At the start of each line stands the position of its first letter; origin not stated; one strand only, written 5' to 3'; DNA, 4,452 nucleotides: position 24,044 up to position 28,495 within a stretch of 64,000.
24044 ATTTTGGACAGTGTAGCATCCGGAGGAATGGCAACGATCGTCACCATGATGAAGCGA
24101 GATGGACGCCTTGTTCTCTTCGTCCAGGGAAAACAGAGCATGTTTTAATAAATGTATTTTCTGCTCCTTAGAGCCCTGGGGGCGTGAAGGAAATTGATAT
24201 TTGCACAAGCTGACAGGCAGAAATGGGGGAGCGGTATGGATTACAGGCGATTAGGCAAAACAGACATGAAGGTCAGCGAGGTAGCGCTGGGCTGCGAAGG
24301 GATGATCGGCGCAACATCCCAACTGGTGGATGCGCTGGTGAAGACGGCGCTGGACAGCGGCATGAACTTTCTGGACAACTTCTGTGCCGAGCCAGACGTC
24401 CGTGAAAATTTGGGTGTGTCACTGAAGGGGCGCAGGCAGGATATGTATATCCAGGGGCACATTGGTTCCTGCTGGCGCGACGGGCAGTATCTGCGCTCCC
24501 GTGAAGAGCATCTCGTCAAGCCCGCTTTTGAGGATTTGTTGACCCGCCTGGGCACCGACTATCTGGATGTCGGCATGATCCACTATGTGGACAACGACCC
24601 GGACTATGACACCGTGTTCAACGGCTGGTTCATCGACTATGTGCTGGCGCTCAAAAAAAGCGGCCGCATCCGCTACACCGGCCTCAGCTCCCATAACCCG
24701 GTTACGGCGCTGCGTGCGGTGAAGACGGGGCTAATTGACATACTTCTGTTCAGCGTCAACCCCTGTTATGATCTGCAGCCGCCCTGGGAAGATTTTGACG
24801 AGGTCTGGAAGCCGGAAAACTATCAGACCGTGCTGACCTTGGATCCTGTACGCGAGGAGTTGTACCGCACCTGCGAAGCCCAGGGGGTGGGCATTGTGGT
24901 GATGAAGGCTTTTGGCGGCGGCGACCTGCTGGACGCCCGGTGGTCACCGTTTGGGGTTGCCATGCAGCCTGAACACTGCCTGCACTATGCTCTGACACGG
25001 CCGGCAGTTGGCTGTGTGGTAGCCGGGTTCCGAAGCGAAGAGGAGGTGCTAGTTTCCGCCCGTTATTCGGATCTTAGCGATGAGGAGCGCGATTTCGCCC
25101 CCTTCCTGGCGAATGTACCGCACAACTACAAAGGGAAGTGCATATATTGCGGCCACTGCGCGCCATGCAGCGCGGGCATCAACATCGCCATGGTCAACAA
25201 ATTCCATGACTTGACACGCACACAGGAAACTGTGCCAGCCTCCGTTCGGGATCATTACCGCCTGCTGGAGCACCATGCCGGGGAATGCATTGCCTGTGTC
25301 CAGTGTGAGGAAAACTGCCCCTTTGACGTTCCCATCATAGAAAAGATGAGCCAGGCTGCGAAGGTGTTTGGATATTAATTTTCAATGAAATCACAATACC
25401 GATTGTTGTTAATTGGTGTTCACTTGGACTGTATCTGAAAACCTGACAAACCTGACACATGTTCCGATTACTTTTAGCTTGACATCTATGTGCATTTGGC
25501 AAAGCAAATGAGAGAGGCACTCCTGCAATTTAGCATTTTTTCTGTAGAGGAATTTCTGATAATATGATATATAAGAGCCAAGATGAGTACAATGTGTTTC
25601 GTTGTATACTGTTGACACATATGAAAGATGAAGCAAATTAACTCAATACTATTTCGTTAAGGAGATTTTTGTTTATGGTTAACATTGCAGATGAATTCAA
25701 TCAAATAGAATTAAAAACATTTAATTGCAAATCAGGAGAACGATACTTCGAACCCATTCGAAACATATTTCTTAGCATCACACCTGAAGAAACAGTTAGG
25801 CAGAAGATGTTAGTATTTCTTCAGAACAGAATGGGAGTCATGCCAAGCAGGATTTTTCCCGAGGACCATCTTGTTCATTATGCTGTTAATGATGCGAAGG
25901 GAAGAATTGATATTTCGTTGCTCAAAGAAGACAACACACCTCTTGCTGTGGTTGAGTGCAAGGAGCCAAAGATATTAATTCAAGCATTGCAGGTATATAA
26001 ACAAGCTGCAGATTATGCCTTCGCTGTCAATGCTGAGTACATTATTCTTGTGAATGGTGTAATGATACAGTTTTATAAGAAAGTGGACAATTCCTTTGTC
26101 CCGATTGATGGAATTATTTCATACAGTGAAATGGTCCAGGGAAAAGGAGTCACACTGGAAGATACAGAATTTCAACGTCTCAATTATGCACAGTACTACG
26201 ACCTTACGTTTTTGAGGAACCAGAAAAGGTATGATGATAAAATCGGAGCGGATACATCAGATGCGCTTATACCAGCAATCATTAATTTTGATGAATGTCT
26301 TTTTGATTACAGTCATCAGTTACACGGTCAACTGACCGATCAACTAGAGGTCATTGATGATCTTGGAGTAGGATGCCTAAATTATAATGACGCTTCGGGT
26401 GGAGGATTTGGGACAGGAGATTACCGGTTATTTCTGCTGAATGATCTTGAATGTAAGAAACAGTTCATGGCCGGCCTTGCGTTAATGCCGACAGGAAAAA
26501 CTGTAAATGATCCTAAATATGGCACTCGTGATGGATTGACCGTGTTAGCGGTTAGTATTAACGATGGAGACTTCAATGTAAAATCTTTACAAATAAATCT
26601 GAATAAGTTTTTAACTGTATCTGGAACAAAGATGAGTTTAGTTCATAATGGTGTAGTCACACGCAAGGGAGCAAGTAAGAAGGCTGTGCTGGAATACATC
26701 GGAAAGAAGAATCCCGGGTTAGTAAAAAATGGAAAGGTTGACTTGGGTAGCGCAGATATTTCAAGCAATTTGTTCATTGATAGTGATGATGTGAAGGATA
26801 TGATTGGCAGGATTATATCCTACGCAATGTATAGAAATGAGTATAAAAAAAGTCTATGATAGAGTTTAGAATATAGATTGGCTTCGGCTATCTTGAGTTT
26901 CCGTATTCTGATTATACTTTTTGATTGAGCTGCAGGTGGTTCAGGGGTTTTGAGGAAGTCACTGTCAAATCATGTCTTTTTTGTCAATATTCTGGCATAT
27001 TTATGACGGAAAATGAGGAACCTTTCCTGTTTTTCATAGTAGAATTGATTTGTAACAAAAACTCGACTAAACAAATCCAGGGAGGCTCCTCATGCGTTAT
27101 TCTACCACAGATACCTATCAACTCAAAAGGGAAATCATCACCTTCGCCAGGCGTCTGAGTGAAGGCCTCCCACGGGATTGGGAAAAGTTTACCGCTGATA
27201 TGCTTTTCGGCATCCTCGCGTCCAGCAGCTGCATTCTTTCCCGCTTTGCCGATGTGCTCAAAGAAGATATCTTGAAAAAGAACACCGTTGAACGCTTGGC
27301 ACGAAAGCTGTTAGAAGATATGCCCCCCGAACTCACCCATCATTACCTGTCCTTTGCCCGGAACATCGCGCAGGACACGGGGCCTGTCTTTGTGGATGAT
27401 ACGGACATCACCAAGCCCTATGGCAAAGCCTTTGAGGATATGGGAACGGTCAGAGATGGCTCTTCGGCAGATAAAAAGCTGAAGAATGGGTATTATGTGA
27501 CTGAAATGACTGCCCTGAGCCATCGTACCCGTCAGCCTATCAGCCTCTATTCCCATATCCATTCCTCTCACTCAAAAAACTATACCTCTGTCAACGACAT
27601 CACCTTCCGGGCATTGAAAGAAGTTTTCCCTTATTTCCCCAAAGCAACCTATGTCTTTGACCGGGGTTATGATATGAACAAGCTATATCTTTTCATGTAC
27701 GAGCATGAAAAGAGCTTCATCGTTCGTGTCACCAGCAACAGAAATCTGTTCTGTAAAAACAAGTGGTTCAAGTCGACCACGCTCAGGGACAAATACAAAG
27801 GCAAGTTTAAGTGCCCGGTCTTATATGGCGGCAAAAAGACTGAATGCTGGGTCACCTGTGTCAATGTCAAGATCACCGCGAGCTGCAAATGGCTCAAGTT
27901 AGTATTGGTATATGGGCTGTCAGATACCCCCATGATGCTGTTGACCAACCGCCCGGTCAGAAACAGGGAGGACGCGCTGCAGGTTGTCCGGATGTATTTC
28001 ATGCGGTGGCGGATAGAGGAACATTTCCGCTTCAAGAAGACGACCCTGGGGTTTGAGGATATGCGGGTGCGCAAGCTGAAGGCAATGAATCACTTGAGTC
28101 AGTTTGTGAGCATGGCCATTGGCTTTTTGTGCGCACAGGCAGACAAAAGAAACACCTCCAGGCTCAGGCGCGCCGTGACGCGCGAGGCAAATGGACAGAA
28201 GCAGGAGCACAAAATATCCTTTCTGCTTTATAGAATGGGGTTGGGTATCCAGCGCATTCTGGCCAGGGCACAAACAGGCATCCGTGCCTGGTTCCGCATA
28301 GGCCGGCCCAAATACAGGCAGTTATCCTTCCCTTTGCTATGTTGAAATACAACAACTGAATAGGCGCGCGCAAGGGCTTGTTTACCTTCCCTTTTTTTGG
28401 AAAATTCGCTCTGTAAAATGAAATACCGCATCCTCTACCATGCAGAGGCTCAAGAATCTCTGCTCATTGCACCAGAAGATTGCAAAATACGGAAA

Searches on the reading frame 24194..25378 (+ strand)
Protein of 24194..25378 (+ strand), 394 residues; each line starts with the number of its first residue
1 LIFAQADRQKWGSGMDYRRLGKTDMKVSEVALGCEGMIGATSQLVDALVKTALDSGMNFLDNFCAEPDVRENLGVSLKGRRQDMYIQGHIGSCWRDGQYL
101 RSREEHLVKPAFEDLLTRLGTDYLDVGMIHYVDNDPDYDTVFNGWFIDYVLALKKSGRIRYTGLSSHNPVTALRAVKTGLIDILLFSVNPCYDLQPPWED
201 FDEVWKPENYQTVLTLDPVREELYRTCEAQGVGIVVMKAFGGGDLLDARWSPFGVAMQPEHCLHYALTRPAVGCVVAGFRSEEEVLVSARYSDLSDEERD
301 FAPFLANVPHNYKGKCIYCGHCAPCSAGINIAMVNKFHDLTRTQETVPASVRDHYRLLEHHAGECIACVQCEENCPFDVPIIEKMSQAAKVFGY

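Call 9: search_protein_families(library=pfam, proteins=[window:24194-25378:+], max_evalue=0.01)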
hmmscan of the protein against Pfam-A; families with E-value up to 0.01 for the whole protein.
window:24194-25378:+ (394 aa): 5 families
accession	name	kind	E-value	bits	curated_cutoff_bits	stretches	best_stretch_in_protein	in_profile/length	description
PF00248.27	Aldo_ket_red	-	2.5e-15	56.7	24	1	47-246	23-198/291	Aldo/keto reductase family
PF13183.11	Fer4_8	-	0.0002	22.3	27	1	315-379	4-68/68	4Fe-4S dicluster domain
PF13187.11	Fer4_9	-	0.00029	21.2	27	1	315-376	1-48/52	4Fe-4S dicluster domain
PF13534.11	Fer4_17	-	0.00046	21.1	22.2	1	315-379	1-60/61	4Fe-4S dicluster domain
PF00037.32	Fer4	-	0.0091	16.2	21.1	0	362-379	5-22/24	4Fe-4S binding domain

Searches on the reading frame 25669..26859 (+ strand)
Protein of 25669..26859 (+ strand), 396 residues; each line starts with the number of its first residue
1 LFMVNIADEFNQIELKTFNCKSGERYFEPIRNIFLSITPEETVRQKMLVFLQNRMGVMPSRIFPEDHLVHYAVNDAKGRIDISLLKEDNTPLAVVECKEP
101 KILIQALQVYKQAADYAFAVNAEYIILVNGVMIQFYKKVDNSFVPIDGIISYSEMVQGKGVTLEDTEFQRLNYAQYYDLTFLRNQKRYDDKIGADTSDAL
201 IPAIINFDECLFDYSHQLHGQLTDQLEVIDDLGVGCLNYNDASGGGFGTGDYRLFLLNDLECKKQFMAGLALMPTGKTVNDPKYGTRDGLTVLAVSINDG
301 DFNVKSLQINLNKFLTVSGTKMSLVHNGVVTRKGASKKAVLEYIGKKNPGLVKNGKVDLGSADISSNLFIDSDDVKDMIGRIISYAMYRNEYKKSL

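Call 9: search_protein_families(library=pfam, proteins=[window:25669-26859:+], max_evalue=0.01)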
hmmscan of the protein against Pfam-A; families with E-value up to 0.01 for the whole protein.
window:25669-26859:+ (396 aa): 2 families
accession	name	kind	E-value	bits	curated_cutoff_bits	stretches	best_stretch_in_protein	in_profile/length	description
PF13588.12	HSDR_N_2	-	8e-17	61.8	25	1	39-147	1-107/110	Type I restriction enzyme R protein N terminus (HSDR_N)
PF04313.20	HSDR_N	-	0.00025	21.4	25.1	1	71-139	120-193/198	Type I restriction enzyme R protein N terminus (HSDR_N)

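Call 11: search_protein_families(library=phrogs, proteins=[window:25669-26859:+], max_evalue=0.01)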
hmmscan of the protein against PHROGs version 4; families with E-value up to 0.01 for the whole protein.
window:25669-26859:+ (396 aa): 0 families

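Call 32: search_protein_families(library=ncbifam, proteins=[window:25669-26859:+], max_evalue=0.01)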
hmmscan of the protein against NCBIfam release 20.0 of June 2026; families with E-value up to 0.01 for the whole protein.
window:25669-26859:+ (396 aa): 1 family
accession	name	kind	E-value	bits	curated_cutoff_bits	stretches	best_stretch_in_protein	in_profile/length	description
NF046051.1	restrict_EcoAI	equivalog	0.00017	20.1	550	1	74-152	46-124/768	EcoAI/FtnUII family type I restriction enzme subunit R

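Call 55: find_encoding_contigs(protein=window:25675-26859:+, flank=10000, max_places=10)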
Protein window:25675-26859:+ (394 aa): 7 contigs read that carry it; 7 places shown.
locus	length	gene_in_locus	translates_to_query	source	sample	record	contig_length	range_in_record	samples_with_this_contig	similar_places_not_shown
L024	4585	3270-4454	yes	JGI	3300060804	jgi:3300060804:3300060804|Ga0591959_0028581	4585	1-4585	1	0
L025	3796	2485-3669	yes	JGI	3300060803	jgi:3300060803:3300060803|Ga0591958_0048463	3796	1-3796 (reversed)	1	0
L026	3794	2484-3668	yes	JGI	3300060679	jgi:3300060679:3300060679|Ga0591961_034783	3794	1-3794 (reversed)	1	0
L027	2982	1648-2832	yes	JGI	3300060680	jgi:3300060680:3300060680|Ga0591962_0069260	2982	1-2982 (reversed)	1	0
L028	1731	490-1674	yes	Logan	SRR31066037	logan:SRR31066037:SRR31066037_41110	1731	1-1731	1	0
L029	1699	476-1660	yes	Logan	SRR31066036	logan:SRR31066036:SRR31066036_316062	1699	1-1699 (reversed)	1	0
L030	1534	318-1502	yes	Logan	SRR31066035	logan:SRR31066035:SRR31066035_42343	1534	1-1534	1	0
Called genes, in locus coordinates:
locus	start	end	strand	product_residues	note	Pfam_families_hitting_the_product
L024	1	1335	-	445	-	?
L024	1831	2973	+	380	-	PF00248:Aldo_ket_red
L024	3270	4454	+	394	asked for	PF13588:HSDR_N_2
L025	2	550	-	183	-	?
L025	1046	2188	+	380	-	PF00248:Aldo_ket_red, PF00037:Fer4 (faint), PF13183:Fer4_8 (weak), PF13187:Fer4_9 (faint)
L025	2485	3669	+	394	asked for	PF13588:HSDR_N_2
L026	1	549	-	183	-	?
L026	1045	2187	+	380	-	PF00248:Aldo_ket_red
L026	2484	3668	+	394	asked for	PF13588:HSDR_N_2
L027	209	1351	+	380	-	PF00248:Aldo_ket_red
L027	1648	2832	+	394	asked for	PF13588:HSDR_N_2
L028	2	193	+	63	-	?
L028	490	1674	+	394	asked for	PF13588:HSDR_N_2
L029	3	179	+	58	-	?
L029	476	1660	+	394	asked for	PF13588:HSDR_N_2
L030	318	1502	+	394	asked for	PF13588:HSDR_N_2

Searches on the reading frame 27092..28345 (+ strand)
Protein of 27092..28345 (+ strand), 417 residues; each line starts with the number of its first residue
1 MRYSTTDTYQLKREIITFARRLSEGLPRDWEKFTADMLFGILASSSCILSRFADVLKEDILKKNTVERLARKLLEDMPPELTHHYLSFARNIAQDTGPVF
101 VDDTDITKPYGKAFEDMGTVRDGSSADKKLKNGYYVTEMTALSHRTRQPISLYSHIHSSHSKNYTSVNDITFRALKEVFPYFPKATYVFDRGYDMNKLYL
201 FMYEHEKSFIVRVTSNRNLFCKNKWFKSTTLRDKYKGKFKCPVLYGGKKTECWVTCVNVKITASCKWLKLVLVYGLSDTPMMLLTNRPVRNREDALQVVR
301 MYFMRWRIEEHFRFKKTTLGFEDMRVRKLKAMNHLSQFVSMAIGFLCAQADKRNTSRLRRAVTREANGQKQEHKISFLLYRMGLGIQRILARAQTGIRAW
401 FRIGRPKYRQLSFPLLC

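Call 9: search_protein_families(library=pfam, proteins=[window:27092-28345:+], max_evalue=0.01)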
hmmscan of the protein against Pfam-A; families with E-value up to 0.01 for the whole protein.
window:27092-28345:+ (417 aa): 1 family
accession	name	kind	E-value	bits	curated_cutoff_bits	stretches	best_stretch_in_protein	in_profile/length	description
PF01609.27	DDE_Tnp_1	-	4.6e-11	43.3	23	1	99-334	7-189/200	Transposase DDE domain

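Call 32: search_protein_families(library=ncbifam, proteins=[window:27092-28345:+], max_evalue=0.01)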
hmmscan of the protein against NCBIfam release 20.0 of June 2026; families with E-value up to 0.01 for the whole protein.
window:27092-28345:+ (417 aa): 9 families
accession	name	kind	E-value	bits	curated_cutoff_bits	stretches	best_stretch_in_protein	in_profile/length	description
NF033590.1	transpos_IS4_3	equivalog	1.2e-15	57.5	160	1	184-343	134-319/405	IS4 family transposase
NF033540.2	transpos_IS701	equivalog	7.9e-13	48.4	150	1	169-348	166-361/363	IS701 family transposase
NF033591.1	transpos_IS4_2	equivalog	1.4e-12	47.4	152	1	149-389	82-318/340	IS4 family transposase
NF033592.1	transpos_IS4_1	equivalog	4e-12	45.9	115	1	182-331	175-313/332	IS4 family transposase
NF049999.1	transpos_IS701_3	equivalog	5e-12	45.4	170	1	91-346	84-357/412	IS701 family transposase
NF041680.1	transp_NF041680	equivalog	1.7e-10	40.5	440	2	98-225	83-215/439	NF041680 family putative transposase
NF049921.1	transpos_IS701_2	equivalog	4.9e-09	36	250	1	51-337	20-279/318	IS701 family transposase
NF033559.2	transpos_IS1634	equivalog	1.8e-08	33.8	100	1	282-329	362-406/483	IS1634 family transposase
NF049925.1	transpos_IS4_4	equivalog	5.8e-06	25.3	250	1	295-332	315-353/449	IS4 family transposase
